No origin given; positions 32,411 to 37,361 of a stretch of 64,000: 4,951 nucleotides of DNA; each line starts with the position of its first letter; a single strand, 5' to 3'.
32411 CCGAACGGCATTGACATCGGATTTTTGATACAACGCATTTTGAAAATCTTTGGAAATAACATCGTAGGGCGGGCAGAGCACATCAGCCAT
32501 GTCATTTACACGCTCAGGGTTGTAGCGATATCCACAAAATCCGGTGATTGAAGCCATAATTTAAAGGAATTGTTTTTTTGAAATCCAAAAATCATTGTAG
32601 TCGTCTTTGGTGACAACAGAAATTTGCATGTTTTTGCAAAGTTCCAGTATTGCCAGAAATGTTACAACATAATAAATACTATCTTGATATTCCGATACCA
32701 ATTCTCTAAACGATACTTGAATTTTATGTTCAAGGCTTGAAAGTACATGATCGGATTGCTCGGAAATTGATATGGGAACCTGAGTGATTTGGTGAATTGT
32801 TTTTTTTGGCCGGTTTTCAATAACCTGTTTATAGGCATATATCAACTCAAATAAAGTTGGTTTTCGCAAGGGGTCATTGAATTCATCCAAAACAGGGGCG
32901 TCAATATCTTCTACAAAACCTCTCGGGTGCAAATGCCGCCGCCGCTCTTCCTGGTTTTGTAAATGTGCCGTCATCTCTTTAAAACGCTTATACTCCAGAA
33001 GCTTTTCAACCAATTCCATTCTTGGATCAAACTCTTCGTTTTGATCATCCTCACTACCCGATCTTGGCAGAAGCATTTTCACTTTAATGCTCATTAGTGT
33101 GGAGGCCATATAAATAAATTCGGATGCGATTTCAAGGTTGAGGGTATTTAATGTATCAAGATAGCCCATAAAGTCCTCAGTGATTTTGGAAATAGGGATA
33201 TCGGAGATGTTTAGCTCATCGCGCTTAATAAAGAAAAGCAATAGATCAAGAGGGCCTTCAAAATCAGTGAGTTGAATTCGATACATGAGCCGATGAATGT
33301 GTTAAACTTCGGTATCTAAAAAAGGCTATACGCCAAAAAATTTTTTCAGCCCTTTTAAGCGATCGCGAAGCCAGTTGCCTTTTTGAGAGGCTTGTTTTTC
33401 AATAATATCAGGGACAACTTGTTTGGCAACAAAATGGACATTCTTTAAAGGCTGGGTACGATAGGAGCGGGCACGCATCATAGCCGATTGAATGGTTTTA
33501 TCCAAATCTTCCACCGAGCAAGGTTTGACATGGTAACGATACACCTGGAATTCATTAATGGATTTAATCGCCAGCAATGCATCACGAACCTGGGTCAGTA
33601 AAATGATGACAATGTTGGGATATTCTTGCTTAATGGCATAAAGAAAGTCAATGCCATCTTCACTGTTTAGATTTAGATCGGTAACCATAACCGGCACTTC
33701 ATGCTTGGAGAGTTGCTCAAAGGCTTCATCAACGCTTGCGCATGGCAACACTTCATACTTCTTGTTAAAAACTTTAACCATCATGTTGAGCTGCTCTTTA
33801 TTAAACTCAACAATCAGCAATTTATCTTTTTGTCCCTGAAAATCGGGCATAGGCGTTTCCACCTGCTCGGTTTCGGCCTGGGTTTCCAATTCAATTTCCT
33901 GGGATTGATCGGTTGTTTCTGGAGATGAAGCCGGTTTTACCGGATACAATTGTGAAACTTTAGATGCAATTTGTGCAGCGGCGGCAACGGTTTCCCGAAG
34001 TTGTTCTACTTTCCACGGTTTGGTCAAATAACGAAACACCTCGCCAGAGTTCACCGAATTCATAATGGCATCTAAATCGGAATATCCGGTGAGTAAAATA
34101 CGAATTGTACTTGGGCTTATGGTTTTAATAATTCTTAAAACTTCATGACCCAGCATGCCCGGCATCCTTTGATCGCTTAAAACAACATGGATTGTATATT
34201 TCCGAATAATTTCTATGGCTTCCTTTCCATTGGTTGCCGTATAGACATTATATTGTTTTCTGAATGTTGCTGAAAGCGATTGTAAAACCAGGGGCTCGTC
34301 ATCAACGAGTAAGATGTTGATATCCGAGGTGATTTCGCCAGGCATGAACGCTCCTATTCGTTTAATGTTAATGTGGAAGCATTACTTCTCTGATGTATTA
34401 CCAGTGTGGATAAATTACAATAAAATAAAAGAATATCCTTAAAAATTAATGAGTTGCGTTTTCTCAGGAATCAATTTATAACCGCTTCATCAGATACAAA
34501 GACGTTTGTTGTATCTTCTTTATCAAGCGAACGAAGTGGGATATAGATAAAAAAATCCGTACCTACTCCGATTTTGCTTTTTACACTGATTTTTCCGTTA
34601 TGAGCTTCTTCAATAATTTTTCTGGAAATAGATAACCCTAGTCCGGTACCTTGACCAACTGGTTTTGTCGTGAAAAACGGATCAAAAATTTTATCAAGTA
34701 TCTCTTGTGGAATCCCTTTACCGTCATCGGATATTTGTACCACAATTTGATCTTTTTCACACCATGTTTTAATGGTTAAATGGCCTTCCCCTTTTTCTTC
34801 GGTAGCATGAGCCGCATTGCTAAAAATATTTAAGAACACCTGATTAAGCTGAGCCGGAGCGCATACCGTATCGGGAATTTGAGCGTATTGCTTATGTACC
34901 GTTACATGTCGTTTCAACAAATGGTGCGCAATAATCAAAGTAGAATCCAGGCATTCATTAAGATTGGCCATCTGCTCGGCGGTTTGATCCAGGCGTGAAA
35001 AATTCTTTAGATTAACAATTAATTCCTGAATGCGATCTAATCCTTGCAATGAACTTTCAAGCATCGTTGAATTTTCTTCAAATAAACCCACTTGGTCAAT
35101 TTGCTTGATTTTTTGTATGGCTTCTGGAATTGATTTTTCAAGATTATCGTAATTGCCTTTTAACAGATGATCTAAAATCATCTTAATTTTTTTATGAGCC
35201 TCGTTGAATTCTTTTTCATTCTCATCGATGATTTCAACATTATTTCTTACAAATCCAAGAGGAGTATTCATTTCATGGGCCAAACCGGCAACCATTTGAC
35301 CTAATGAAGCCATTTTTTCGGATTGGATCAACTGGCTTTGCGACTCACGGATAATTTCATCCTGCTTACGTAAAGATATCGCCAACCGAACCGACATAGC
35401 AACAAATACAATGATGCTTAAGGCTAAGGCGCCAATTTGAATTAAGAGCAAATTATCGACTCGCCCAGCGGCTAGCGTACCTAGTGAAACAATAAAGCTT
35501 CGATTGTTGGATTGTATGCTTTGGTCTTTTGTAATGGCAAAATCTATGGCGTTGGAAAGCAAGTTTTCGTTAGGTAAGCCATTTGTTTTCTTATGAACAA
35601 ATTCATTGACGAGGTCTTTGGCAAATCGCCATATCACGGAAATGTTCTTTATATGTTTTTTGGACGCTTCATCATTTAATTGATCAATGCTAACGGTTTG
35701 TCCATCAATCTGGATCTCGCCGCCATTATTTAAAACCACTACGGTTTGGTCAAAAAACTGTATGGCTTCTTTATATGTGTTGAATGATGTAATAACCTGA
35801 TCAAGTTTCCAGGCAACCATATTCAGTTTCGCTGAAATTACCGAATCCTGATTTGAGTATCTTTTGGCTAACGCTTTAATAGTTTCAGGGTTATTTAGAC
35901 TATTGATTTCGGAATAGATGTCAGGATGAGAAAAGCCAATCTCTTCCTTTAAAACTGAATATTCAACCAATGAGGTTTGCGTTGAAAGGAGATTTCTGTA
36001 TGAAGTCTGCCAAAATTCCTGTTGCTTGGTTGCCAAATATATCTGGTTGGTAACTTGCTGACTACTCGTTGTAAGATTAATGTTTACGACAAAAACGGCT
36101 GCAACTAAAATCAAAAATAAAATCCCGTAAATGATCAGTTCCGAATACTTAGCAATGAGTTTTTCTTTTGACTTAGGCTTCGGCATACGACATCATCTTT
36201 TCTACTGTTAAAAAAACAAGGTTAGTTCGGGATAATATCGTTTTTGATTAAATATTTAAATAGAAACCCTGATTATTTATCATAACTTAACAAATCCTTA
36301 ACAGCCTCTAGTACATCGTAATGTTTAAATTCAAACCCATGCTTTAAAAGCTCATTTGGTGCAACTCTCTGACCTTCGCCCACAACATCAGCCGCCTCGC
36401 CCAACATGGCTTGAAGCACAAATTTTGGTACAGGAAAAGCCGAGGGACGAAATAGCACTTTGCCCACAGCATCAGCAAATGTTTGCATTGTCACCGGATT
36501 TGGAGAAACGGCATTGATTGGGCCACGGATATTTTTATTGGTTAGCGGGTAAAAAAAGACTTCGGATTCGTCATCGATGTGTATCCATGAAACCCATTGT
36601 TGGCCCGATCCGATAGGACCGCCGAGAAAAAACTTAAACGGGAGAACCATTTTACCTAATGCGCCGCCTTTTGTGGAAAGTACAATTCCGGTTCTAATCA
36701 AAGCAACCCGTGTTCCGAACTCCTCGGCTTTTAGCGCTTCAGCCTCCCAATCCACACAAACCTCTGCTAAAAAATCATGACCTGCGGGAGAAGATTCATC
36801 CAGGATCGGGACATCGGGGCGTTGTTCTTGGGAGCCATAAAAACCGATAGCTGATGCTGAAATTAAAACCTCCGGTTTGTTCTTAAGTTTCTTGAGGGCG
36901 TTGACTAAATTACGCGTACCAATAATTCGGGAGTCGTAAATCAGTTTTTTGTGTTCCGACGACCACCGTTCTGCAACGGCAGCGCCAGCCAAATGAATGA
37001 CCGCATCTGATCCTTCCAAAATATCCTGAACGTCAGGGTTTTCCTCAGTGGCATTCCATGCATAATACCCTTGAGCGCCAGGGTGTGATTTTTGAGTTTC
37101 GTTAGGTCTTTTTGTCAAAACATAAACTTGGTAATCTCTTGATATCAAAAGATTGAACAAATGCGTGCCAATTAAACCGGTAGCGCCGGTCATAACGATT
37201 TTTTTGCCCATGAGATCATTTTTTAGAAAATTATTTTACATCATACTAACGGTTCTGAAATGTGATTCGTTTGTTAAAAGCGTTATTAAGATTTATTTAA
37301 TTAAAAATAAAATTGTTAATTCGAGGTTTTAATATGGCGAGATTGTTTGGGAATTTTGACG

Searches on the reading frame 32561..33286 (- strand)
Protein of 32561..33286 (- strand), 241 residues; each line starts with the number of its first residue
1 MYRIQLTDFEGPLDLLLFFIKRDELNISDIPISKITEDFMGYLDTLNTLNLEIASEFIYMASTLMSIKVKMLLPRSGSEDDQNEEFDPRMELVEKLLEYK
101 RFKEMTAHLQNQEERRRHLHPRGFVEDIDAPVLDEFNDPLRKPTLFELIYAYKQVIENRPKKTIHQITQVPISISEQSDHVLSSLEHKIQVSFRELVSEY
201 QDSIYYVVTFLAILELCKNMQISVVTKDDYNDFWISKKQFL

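Call 63: search_protein_families(library=pfam, proteins=[window:32561-33286:-], max_evalue=0.00001)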
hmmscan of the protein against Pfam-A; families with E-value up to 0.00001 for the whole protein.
window:32561-33286:- (241 aa): 1 family
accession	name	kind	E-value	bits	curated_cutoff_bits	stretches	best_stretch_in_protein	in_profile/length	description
PF02616.19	SMC_ScpA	-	8e-38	131.2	24.6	1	20-236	2-230/232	Segregation and condensation protein ScpA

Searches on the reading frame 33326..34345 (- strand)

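Call 63: search_protein_families(library=pfam, proteins=[window:33326-34345:-], max_evalue=0.00001)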
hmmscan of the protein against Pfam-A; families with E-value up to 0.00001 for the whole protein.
window:33326-34345:- (339 aa): 2 families
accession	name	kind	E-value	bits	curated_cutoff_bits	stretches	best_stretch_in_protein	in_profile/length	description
PF00072.30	Response_reg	-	2.4e-38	131.2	30.2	2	11-120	1-110/111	Response regulator receiver domain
PF21194.3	TadZ-like_ARD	-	3.7e-06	27.7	27.4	0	174-226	3-59/108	TadZ-like, receiver domain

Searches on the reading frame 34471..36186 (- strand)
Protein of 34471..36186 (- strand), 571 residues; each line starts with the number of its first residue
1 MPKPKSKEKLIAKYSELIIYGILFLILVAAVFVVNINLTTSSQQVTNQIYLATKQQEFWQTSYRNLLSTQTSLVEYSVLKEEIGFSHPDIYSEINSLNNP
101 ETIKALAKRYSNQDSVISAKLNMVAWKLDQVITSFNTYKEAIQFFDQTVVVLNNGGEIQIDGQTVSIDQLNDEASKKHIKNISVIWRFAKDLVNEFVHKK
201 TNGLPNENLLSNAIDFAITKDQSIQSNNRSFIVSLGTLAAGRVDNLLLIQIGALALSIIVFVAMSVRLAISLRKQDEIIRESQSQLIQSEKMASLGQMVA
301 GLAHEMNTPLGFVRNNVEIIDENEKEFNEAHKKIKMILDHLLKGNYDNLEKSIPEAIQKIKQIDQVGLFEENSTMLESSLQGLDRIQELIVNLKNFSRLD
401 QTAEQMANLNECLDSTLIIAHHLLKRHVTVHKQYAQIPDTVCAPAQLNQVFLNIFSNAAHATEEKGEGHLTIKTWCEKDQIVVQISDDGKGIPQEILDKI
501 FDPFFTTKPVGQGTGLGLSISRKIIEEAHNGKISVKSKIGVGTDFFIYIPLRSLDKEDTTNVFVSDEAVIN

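Call 43: search_protein_families(library=pfam, proteins=[window:34471-36186:-])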
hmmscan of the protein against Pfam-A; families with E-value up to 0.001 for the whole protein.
window:34471-36186:- (571 aa): 3 families
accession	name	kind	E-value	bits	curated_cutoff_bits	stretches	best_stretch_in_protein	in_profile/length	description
PF02518.31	HATPase_c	-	2.1e-29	102.7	26.4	1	444-552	3-110/111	Histidine kinase-, DNA gyrase B-, and HSP90-like ATPase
PF00512.31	HisKA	-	2.5e-10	40.7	26.9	1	295-336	2-45/66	His Kinase A (phospho-acceptor) domain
PF14501.12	HATPase_c_5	-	2.6e-05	24.5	22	1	446-537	5-90/102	GHKL domain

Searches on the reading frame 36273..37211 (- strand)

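Call 63: search_protein_families(library=pfam, proteins=[window:36273-37211:-], max_evalue=0.00001)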
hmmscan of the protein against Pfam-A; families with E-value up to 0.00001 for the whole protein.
window:36273-37211:- (312 aa): 6 families
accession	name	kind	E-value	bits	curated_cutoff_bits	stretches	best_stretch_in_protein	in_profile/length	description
PF01370.27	Epimerase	-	5.8e-23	82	20.9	1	5-225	1-227/240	NAD dependent epimerase/dehydratase family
PF08338.16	DUF1731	-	3.3e-15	56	27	1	261-307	1-47/47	Domain of unknown function (DUF1731)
PF16363.11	GDP_Man_Dehyd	-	7.8e-11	42.4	27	1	7-132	2-140/332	GDP-mannose 4,6 dehydratase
PF13460.12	NAD_binding_10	-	8.6e-09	35.9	27.2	1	9-126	1-103/184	NAD(P)H-binding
PF01073.25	3Beta_HSD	-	2.6e-08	33.7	22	1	6-125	1-120/280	3-beta hydroxysteroid dehydrogenase/isomerase family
PF07993.18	NAD_binding_4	-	2e-06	27.6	20.1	0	8-40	2-37/258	Male sterility protein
